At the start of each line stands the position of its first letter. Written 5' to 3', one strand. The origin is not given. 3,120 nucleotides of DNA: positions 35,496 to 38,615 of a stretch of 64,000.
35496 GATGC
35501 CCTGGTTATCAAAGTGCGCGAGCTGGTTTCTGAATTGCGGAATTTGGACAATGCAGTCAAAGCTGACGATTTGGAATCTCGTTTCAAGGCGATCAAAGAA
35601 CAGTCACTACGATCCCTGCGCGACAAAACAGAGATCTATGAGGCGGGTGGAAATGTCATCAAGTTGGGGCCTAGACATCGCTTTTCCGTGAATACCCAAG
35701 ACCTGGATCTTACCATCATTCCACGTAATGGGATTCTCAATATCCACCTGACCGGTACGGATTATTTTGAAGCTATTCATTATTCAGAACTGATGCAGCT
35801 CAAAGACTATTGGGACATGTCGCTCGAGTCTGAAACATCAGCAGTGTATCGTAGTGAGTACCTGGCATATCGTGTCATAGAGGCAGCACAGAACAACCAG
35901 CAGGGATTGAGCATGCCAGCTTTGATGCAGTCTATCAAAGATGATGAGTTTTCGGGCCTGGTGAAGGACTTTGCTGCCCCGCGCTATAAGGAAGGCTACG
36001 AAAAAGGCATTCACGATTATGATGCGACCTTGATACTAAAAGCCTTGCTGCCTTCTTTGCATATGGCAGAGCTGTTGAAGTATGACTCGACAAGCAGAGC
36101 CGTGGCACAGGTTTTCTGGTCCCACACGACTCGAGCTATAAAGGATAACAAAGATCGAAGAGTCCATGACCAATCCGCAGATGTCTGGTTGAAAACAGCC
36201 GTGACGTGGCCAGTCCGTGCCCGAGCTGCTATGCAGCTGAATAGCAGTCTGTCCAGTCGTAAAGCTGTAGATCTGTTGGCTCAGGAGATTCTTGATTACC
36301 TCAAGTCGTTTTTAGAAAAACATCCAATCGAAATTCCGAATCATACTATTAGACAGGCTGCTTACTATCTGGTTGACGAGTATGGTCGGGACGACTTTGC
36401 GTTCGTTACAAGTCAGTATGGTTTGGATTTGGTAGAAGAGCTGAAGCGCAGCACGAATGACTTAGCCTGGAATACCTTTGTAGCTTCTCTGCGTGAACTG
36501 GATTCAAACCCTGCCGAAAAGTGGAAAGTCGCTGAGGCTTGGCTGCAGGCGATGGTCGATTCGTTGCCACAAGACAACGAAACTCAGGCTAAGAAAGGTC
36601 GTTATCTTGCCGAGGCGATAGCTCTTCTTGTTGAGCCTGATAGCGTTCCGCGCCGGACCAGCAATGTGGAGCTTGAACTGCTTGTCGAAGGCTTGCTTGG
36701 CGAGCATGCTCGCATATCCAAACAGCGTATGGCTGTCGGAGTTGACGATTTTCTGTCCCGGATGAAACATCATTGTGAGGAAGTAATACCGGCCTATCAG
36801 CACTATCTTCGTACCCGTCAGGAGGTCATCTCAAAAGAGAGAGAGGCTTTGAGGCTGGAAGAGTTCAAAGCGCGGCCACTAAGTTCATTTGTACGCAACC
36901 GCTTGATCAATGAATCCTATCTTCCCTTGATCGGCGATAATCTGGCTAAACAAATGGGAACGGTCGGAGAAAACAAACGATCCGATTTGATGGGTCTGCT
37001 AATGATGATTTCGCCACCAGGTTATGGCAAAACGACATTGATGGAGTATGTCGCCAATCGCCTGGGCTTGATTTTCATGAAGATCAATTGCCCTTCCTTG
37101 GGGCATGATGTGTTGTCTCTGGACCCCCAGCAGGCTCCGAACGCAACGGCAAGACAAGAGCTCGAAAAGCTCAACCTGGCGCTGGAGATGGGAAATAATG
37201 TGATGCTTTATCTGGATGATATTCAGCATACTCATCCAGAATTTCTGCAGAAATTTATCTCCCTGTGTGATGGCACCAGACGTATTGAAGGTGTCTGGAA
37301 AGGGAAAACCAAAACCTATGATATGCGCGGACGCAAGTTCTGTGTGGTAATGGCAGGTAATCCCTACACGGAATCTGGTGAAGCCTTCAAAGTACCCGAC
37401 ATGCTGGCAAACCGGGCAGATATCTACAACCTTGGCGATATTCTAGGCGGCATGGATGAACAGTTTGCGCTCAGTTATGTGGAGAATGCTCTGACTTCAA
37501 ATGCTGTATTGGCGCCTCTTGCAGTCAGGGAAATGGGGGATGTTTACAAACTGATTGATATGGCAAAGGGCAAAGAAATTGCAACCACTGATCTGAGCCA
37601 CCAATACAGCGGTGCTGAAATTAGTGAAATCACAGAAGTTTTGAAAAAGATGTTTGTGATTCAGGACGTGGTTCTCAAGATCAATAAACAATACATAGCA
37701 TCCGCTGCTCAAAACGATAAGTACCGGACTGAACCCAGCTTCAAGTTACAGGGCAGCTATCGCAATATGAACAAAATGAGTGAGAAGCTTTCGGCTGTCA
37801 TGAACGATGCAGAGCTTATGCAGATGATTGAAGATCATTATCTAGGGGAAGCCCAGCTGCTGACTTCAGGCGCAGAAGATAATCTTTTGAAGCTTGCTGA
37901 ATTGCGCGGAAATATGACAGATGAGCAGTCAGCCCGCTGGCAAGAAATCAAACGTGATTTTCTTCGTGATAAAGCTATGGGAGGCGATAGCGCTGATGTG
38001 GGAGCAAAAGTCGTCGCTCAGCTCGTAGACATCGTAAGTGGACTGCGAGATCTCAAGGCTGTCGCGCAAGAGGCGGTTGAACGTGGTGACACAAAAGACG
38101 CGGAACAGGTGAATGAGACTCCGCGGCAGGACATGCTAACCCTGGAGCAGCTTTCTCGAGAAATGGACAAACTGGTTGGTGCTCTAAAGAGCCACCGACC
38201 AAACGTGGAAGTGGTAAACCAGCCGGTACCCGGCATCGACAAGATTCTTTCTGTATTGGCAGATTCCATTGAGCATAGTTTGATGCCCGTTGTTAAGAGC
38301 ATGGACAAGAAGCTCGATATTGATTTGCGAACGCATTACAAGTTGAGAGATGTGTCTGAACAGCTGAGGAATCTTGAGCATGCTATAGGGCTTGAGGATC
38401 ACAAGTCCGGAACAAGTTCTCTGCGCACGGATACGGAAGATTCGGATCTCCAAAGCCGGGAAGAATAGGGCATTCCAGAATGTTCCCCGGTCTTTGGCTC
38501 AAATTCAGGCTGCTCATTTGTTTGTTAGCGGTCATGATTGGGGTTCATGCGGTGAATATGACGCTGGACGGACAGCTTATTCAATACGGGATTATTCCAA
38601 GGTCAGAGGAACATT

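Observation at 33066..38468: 1800-aa protein with AAA_5 ATPase embedded after about 1270 residues of beta-rich and coiled-coil sequence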

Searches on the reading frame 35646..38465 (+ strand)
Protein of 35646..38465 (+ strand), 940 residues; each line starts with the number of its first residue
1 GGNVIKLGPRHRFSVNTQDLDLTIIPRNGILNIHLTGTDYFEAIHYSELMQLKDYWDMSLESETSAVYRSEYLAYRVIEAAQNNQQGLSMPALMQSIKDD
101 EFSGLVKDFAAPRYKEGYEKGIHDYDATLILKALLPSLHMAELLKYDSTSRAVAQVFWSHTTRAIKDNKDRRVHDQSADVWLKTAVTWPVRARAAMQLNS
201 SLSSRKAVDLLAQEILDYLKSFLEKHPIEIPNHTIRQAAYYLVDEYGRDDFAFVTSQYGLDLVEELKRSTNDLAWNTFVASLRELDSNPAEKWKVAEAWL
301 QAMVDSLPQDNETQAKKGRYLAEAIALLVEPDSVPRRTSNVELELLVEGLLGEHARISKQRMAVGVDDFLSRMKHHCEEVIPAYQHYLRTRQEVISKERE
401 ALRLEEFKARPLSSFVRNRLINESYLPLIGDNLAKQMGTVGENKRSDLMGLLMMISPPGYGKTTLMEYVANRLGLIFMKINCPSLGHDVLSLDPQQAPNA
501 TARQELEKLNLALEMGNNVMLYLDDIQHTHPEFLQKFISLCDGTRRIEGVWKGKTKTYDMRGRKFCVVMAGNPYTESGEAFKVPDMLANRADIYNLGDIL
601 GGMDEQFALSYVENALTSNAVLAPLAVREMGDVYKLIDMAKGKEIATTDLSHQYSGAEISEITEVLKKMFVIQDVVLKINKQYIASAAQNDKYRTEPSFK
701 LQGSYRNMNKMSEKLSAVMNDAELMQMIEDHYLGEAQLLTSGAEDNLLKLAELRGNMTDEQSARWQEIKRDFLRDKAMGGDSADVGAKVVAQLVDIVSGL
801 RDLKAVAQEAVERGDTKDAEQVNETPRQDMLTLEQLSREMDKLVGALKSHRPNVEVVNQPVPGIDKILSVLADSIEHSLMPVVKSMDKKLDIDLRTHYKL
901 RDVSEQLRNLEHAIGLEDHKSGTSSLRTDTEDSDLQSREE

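Call 28: find_related_loci(query=A1, collection=genome_contigs, flank=10000)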
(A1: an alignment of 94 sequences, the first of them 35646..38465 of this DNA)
Query A1 (940 aa) in genome_contigs; peptide patterns used: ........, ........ (x = any residue, [..] = any of these).
600 stretches matched a pattern (row limit reached: there are more); 559 encode a relative of the query (tblastn E <= 1e-3); the best 80 are kept; 80 distinct loci.
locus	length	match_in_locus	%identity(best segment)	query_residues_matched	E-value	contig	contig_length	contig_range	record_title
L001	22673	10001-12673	67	1-911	0e+0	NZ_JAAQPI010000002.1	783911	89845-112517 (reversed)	Pseudomaricurvus alkylphenolicus strain KCTC 32386 Scaffold2_1, whole genome shotgun sequence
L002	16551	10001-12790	64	1-915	0e+0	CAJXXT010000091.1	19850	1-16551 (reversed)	MAG TPA_asm: uncultured Gammaproteobacteria bacterium isolate SRR3580189_bin.11_MetaBAT_v2.12.1_MAG genome assembly, con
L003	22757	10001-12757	63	1-914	0e+0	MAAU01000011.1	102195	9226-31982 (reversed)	Gammaproteobacteria bacterium 54_18_T64 BD02T64_scaffold_232, whole genome shotgun sequence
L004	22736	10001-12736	62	1-925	0e+0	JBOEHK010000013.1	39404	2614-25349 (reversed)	MAG: Cellvibrionaceae bacterium isolate PBSgam9 PBS13d_contig_374, whole genome shotgun sequence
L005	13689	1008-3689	61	1-915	0e+0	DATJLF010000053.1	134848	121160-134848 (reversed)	MAG TPA_asm: Cellvibrio sp. isolate SMAG_U15612 k141_281305, whole genome shotgun sequence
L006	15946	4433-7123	61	1-917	0e+0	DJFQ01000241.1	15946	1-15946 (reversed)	MAG TPA_asm: Marinagarivorans sp. UBA5868 UBA5868_contig_59108, whole genome shotgun sequence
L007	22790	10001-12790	62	1-913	0e+0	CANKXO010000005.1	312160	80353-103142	uncultured Pseudomonadales bacterium isolate 2-516-G.fasta genome assembly, contig: NODE_5, whole genome shotgun sequenc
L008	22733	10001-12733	62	1-911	0e+0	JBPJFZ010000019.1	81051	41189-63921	Oleiphilaceae bacterium J1-3 NODE_19_length_81051_cov_40.9269, whole genome shotgun sequence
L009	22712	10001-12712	60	1-914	0e+0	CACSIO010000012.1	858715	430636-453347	BD1-7 clade bacterium isolate SB11_3 genome assembly, contig: SB11_3_contig_2, whole genome shotgun sequence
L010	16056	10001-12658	60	1-910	0e+0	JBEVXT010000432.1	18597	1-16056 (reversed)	MAG: Sedimenticola sp. isolate 1_1 TCF1 c_000000000148, whole genome shotgun sequence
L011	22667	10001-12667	59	1-910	0e+0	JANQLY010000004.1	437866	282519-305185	MAG: Pseudomonadales bacterium isolate PL25a_bin.76 k99_1082477, whole genome shotgun sequence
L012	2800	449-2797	66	1-796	0e+0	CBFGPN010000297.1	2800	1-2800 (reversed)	MAG TPA_asm: uncultured Cellvibrio sp. isolate SRR14536361_metabat2_2 genome assembly, contig: ERZ27321110.25388, whole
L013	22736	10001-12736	56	1-920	0e+0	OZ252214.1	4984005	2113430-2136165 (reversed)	MAG: Cellvibrionaceae bacterium isolate 55a8bffa-a2ad-4596-9e63-39a54d4c2177 genome assembly, chromosome: 1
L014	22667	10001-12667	55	1-928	0e+0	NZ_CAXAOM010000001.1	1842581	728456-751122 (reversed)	Pseudomonas sp. EA_35y_Pfl2_R111 isolate PseudoSSchier:R111 EA_35y_Pfl2_R111_NODE_1_length-1, whole genome shotgun seque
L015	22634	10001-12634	56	1-917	0e+0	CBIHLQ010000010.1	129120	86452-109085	MAG TPA_asm: uncultured Pseudomonas sp. isolate SRR17255026_concoct_20 genome assembly, contig: ERZ27337135.10, whole ge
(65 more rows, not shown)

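Call 46: predict_structure(alignment_id=A1)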
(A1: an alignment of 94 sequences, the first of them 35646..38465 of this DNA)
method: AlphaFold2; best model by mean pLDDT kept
length: 940 residues; sequences in the alignment: 94
mean_pLDDT: 76.9   pTM: 0.54
mean pLDDT of the five models: 76.9, 75.3, 75.2, 74.3, 73.6
residues with pLDDT >= 90: 363; 70-90: 258; 50-70: 201; < 50: 118
segments of 3 or more residues with pLDDT < 50: 1-17, 584-601, 696-699, 814-836, 846-862, 915-940
pLDDT, mean of each block of 10 residues (from residue 1): 37 49 88 81 92 93 97 98 93 94 96 91 98 96 95 97 92 70 94 96 93 98 96 95 97 96 96 97 93 97 92 89 96 91 96 96 96 95 96 92 73 54 62 63 51 52 75 84 87 90 91 86 84 83 79 85 74 62 43 41 60 77 78 89 88 85 91 78 62 51 67 83 80 59 63 75 77 62 60 70 68 46 35 47 47 32 62 69 57 61 73 51 33 32
secondary structure, 60 per line:
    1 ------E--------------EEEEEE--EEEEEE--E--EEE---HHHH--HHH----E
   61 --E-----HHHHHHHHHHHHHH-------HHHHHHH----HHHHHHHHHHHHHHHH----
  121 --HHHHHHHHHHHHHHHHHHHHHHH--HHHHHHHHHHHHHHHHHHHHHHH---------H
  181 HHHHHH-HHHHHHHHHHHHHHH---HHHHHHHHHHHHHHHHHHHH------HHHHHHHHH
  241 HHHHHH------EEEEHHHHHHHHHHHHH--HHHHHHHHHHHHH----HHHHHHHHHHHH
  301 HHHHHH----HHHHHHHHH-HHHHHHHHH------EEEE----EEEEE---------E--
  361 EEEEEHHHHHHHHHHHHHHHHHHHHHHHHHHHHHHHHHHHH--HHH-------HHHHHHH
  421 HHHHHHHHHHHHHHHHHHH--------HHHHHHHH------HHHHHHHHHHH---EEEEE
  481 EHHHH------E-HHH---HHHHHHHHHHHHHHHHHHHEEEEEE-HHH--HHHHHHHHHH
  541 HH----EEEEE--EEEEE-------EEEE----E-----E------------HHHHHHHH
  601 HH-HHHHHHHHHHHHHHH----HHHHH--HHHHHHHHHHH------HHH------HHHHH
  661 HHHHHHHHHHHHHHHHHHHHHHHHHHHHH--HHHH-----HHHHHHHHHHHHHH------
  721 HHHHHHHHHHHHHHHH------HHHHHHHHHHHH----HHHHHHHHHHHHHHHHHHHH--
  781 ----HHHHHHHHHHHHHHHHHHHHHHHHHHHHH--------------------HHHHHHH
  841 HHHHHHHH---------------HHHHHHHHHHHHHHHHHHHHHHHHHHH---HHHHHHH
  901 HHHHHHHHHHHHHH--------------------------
elements in order (helices of 4 or more, strands of 3 or more residues): E22-27 E30-35 E41-43 H47-50 H69-82 H90-96 H101-116 H123-145 H148-170 H180-186 H188-202 H206-225 H232-246 E253-256 H257-269 H272-284 H289-306 H311-319 H321-329 E336-339 E344-348 E361-365 H366-401 H414-439 H448-455 H462-472 E476-481 H482-485 H500-518 E519-524 H531-542 E547-551 E554-558 E566-569 H593-602 H604-618 H623-627 H630-640 H656-689 H692-695 H701-714 H721-736 H743-754 H759-778 H785-813 H834-848 H864-890 H894-914
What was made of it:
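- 37284..37319 (+): Pre-sensor-1 beta-hairpin (residues 1407-1418). AF2 strands E547-551 and E554-558 of the model, equal to residues 1407-1411 and 1414-1418, between the Walker B helix and the sensor-1 strand (call 46).
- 37350..37421 (+): Sensor-1 MAGNP (residues 1429-1433) through the conserved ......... (R1450, candidate arginine finger). The Arg segment has low pLDDT in the monomer model (call 46).
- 37461..37763 (+): Lid helices (residues ~1466-1560) and the invariant LQGSYR (1561-1566; R1566 is the candidate sensor-2). AF2 helices (call 46).
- On AAA+ superfamily: The R1450 segment is poorly modelled in the monomer (call 46).
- On MoxR / AAA_5 subfamily: The segment after beta-2 (1346-1359) is modelled as a loop, not a hairpin (call 46).
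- Closest known: MoxR / AAA_5-type AAA+ remodellers. Same: Predicted pre-sensor-1 hairpin (call 46).
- Closest known: MoxR / AAA_5-type AAA+ remodellers. Different: No helix-2 insert hairpin is evident in the model (call 46).
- A pre-sensor-1 hairpin, typical of remodelling AAA+ clades, is predicted (call 46).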

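Call 52: search_solved_structures(query=A1, max_evalue=1, show_alignments=3)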
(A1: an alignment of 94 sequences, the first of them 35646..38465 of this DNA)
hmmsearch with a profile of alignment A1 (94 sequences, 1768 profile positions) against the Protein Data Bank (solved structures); distinct sequences matched with E-value up to 1: 11.
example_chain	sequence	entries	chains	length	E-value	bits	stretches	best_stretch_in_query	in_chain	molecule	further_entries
6zrk_D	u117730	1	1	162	0.015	15.6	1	1669-1763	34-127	Hemagglutinin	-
6v46_B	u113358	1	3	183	0.027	14.7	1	1669-1762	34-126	Hemagglutinin HA2 chain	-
4kps_B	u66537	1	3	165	0.085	13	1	1667-1763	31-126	Hemagglutinin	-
9dx3_A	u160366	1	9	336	0.096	12.9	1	1296-1331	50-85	Holliday junction branch migration complex subunit RuvB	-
9dx4_A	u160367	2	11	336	0.097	12.9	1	1296-1331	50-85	Holliday junction branch migration complex subunit RuvB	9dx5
9tqb_F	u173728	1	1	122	0.17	12.1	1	1679-1766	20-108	SNAPIN protein homolog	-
5dm6_K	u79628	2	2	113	0.56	10.3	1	622-675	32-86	50S ribosomal protein L17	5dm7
4v49_BL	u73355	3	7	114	0.57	10.3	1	622-675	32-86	50S ribosomal protein L17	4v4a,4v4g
7a18_K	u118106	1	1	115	0.58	10.3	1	622-675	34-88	50S ribosomal protein L17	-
1nkw_L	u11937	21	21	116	0.6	10.2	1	622-675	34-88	50S ribosomal protein L17 | ribosomal protein L17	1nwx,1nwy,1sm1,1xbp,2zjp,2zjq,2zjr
9bji_A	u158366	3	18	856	0.77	9.9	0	1305-1337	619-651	Nuclear valosin-containing protein-like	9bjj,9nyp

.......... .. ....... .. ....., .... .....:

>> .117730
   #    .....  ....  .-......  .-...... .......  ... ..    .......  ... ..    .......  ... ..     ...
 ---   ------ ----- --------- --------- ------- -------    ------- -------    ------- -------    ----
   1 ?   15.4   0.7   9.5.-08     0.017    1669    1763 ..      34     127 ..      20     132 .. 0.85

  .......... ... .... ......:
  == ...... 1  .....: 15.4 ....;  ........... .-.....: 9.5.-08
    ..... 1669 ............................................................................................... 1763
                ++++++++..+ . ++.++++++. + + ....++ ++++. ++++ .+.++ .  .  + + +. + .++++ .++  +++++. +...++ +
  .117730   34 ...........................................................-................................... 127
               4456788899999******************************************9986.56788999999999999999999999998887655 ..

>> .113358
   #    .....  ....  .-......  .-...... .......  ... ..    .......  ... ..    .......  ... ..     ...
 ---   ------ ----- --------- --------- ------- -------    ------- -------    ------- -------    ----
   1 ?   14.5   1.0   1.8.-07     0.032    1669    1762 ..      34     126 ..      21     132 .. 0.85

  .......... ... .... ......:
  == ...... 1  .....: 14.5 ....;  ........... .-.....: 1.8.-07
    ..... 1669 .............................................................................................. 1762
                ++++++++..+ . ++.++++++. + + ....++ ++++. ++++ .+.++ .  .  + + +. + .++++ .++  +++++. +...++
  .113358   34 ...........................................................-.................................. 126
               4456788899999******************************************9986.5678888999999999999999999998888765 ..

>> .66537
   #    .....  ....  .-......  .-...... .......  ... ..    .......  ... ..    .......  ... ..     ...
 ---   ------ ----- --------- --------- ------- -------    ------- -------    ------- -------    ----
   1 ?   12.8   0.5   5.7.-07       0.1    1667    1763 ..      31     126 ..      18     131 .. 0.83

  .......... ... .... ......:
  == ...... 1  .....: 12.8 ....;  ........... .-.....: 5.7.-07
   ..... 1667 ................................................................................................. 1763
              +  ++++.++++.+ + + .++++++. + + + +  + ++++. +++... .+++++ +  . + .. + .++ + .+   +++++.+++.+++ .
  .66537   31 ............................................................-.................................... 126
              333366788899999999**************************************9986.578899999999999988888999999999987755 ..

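Call 66: search_protein_representatives(protein=window:35646-38465:+)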
Query: 940 residues. Proteins with E-value up to 0.001 (for the whole library): 1305; up to 1e-10: 934; up to 1e-30: 450. The best 150 are listed.
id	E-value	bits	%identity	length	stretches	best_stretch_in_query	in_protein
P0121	0.0e+00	1187.9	62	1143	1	1-912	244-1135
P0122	5.9e-268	908.0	56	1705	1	1-802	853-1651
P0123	1.0e-254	864.2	59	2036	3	334-839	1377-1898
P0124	1.3e-249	847.4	48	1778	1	1-907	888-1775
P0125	1.9e-247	840.2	53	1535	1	1-814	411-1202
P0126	1.4e-246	837.3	47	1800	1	1-913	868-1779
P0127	1.0e-242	824.5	52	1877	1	1-810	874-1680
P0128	1.7e-241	820.4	48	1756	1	1-911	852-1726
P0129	4.0e-241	819.2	45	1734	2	1-914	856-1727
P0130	5.2e-236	802.3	52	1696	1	1-800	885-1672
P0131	6.9e-236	801.9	57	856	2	268-802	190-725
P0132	4.4e-235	799.3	60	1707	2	333-801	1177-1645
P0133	2.0e-234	797.1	52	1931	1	1-820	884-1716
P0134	1.6e-229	780.9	52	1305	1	2-814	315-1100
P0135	1.8e-227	774.1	49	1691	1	1-801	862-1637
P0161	1.2e-198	678.7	46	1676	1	1-793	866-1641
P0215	4.3e-163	561.1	41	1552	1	1-808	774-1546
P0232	4.2e-151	521.4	39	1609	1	4-804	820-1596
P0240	2.1e-141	489.3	38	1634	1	12-802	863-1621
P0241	6.4e-140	484.4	38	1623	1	1-782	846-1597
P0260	8.2e-114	398.0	45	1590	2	341-755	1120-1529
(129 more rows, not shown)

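Call 88: find_encoding_contigs(protein=P0240, flank=8000, max_places=2)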
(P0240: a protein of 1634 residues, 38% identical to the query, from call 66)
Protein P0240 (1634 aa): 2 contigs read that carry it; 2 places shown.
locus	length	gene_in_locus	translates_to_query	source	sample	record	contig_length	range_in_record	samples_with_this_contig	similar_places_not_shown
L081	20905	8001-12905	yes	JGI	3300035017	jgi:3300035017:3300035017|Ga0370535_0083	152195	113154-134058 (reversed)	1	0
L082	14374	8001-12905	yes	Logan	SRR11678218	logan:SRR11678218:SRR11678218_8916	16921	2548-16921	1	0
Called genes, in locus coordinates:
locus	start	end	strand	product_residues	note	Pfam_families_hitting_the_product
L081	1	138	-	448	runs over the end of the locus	PF01595:CNNM, PF00571:CBS (weak), PF03471:CorC_HlyC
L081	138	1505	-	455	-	PF01595:CNNM, PF00571:CBS, PF03471:CorC_HlyC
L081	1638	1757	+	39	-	PF00255:GSHPx (weak)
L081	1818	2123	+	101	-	PF00255:GSHPx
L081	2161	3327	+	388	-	PF04107:GCS2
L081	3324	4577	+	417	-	PF01546:Peptidase_M20, PF07687:M20_dimer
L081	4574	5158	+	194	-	PF04752:ChaC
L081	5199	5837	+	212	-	-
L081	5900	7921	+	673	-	PF01145:Band_7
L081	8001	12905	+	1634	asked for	PF12458:DUF3686, PF25472:DUF7902, PF13401:AAA_22 (faint)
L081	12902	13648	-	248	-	PF04012:PspA_IM30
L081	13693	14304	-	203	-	PF01121:CoaE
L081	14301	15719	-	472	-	-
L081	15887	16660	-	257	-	PF02353:CMAS, PF13489:Methyltransf_23, PF13847:Methyltransf_31, PF08241:Methyltransf_11, PF08242:Methyltransf_12, PF13649:Methyltransf_25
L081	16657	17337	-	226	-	PF01243:PNPOx_N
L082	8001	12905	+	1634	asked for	PF12458:DUF3686, PF25472:DUF7902, PF13401:AAA_22 (faint)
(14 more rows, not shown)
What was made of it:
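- In a distant locus a convergent PspA lies next to it (call 88).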

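Call 89: find_encoding_contigs(protein=P0260, flank=8000, max_places=2)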
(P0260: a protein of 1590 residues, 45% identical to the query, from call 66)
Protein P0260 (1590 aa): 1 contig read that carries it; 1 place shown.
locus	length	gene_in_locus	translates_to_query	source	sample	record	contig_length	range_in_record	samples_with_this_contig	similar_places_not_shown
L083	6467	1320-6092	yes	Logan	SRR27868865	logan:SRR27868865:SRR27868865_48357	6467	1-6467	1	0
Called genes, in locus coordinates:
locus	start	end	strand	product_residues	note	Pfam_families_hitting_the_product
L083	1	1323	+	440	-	?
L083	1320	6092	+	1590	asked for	PF12458:DUF3686, PF25472:DUF7902, PF00004:AAA (weak), PF07728:AAA_5 (weak)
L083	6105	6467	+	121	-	?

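Call 90: find_encoding_contigs(protein=P0232, flank=8000, max_places=1)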
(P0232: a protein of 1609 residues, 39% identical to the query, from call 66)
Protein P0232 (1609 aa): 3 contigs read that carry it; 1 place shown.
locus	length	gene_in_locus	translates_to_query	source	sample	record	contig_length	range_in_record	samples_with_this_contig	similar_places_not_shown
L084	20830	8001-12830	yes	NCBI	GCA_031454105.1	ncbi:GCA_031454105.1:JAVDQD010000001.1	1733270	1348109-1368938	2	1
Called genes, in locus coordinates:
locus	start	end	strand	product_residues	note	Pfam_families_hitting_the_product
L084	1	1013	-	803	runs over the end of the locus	PF13620:CarboxypepD_reg, PF13715:CarbopepD_reg_2, PF07715:Plug, PF00593:TonB_dep_Rec_b-barrel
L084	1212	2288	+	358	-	PF02805:Ada_Zn_binding, PF12833:HTH_18, PF01035:DNA_binding_1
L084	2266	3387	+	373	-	PF01035:DNA_binding_1, PF00730:HhH-GPD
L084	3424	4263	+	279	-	PF13714:PEP_mutase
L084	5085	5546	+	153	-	PF01928:CYTH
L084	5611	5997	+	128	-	PF00166:Cpn10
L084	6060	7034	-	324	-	PF00490:ALAD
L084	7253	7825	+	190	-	PF07929:PRiA4_ORF3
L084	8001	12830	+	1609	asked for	PF12458:DUF3686, PF07728:AAA_5 (faint), PF25472:DUF7902, PF00004:AAA (weak), PF13401:AAA_22 (faint)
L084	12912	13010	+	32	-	-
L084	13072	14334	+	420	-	PF03193:RsgA_GTPase (faint), PF13167:GTP-bdg_N, PF16360:GTP-bdg_M, PF00503:G-alpha (faint), PF00025:Arf (weak), PF01926:MMR_HSR1, PF02421:FeoB_N (weak), PF04670:Gtr1_RagA (weak), +1 more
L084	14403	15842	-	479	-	PF00224:PK, PF02887:PK_C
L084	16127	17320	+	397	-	-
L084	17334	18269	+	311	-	PF00294:PfkB, PF08543:Phos_pyr_kin (weak)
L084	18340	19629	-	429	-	PF06068:TIP49 (faint), PF05496:RuvB_N, PF01078:Mg_chelatase (faint), PF00004:AAA, PF13173:AAA_14, PF20720:nSTAND3 (weak), PF16193:AAA_assoc_2, PF12002:MgsA_C, +2 more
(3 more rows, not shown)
